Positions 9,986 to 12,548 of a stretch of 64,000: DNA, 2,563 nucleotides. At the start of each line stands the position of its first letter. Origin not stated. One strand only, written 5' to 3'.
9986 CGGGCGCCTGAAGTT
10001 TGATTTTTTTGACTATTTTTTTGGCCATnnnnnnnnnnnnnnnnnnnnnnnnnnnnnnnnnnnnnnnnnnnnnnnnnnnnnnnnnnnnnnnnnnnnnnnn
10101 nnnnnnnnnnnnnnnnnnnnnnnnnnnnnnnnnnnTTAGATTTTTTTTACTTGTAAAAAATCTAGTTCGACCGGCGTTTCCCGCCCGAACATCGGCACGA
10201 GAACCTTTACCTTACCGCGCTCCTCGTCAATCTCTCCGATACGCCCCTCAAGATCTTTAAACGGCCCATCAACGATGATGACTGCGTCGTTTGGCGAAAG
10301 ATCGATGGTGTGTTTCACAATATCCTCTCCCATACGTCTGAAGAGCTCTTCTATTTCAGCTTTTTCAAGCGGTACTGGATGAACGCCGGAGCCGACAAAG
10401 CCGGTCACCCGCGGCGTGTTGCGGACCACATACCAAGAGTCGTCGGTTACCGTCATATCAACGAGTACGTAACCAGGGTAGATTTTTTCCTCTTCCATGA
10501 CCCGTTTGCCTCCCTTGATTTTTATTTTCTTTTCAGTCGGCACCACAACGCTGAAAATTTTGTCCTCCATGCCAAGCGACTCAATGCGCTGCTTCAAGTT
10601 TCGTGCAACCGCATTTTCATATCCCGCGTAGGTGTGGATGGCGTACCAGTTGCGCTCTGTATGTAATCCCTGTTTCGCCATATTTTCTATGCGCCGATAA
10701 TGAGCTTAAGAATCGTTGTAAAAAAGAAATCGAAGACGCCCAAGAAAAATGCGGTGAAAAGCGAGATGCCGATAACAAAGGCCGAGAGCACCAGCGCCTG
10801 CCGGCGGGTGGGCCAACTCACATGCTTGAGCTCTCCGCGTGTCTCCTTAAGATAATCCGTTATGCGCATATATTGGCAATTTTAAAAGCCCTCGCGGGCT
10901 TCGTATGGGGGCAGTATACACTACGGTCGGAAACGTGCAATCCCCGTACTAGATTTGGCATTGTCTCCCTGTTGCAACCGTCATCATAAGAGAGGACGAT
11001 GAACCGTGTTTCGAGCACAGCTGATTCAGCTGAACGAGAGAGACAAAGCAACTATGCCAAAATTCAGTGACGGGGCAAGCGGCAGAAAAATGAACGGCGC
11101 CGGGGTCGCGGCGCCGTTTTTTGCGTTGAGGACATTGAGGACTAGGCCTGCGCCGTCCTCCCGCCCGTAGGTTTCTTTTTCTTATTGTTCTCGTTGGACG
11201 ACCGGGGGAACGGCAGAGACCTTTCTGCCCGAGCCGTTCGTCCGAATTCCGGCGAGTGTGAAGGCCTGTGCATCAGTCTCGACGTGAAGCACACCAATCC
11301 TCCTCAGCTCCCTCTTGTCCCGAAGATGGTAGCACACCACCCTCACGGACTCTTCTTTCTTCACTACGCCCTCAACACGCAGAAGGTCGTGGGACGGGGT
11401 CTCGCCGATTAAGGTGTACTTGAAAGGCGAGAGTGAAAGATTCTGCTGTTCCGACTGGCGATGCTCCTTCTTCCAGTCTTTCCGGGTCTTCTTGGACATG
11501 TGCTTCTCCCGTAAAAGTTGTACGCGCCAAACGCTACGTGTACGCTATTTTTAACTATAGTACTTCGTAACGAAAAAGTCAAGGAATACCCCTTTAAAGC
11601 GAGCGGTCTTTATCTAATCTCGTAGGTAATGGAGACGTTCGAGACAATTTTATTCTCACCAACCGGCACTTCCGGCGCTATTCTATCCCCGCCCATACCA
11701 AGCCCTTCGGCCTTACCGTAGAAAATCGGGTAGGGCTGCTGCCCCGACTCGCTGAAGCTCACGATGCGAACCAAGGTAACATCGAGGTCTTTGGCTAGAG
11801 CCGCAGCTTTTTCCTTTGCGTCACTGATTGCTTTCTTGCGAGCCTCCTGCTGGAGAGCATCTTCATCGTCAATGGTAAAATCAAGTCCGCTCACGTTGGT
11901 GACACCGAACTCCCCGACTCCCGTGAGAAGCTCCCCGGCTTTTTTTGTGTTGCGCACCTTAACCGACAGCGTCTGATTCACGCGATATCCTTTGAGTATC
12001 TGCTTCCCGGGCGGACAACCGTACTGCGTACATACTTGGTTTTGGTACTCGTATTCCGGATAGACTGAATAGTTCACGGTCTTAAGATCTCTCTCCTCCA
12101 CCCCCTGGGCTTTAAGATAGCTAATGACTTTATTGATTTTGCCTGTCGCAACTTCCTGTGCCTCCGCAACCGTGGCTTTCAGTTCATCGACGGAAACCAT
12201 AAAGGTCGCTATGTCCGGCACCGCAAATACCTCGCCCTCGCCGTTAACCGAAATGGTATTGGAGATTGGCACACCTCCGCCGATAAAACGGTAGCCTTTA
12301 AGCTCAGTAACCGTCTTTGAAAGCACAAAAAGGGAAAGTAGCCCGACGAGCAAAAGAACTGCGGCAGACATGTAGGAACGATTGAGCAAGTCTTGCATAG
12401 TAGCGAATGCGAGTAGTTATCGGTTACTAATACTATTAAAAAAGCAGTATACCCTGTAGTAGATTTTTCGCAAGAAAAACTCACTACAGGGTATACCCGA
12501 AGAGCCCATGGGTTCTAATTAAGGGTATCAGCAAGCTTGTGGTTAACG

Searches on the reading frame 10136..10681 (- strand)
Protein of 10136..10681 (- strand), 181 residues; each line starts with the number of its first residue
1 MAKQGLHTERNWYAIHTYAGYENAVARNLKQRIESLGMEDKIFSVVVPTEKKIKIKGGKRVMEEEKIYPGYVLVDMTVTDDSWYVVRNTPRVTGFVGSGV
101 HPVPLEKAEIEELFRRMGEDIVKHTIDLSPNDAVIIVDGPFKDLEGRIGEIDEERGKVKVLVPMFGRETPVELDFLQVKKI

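Call 49: find_related_loci(query=window:10136-10681:-, collection=metagenome_contigs, flank=9000)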
Query window:10136-10681:- (181 aa) in metagenome_contigs; peptide patterns used: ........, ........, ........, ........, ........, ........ (x = any residue, [..] = any of these).
599 stretches matched a pattern (row limit reached: there are more); 571 encode a relative of the query (tblastn E <= 1e-3); the best 80 are kept; 80 distinct loci.
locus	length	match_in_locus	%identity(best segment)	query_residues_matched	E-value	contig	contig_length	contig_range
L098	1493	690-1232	83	1-181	5e-108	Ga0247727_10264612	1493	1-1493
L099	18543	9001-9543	82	1-181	2e-99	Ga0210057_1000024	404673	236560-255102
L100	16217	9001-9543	80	1-181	1e-98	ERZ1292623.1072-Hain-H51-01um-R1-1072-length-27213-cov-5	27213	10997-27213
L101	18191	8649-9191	81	1-181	8e-99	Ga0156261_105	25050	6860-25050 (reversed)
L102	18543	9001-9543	82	1-181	8e-99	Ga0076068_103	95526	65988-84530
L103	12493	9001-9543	81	1-181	4e-98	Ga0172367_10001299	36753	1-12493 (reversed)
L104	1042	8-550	83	1-181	5e-107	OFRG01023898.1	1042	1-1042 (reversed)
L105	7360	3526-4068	81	1-181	7e-98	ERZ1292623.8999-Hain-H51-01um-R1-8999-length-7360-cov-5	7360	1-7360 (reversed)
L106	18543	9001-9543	81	1-181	6e-98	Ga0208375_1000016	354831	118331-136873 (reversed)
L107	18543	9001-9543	81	1-181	1e-97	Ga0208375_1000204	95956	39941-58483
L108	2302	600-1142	79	1-181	2e-101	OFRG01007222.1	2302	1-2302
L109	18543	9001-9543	79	1-181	2e-97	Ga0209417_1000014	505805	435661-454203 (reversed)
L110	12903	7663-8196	81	1-178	4e-97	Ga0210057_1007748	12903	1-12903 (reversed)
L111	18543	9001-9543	80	1-181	3e-97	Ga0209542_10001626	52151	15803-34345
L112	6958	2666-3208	80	1-181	3e-97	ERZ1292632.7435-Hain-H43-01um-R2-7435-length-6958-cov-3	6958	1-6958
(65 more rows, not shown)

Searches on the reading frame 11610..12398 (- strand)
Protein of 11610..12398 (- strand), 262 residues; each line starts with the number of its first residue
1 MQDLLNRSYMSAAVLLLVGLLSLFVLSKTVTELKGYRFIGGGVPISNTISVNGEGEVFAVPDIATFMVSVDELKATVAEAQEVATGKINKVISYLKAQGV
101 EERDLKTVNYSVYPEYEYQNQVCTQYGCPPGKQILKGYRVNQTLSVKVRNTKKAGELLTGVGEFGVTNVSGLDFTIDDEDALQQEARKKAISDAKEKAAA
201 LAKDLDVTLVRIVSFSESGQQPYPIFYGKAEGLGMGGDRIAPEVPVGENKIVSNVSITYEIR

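Call 4: search_protein_families(library=pfam, proteins=[window:11610-12398:-], max_evalue=0.01)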
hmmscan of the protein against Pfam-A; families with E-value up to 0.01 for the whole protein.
window:11610-12398:- (262 aa): 1 family
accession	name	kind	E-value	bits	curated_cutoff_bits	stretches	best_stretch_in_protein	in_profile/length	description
PF04402.19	SIMPL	-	6.4e-49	167.4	25.2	1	49-259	1-205/205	Protein of unknown function (DUF541)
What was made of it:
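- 11610..12398 (-): SIMPL/YggE-like protein, 262 aa: downstream neighbour, a separate transcription unit, ancestral to the locus. Pfam SIMPL 167 bits (call 4).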

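Call 5: search_protein_families(library=ncbifam, proteins=[window:11610-12398:-], max_evalue=0.01)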
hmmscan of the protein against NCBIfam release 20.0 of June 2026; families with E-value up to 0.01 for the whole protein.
window:11610-12398:- (262 aa): 1 family
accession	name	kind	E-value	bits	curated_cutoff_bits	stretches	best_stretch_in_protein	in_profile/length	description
NF008299.0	PRK11087.1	equivalog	1.3e-31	109.8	249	1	45-225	28-201/238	oxidative stress defense protein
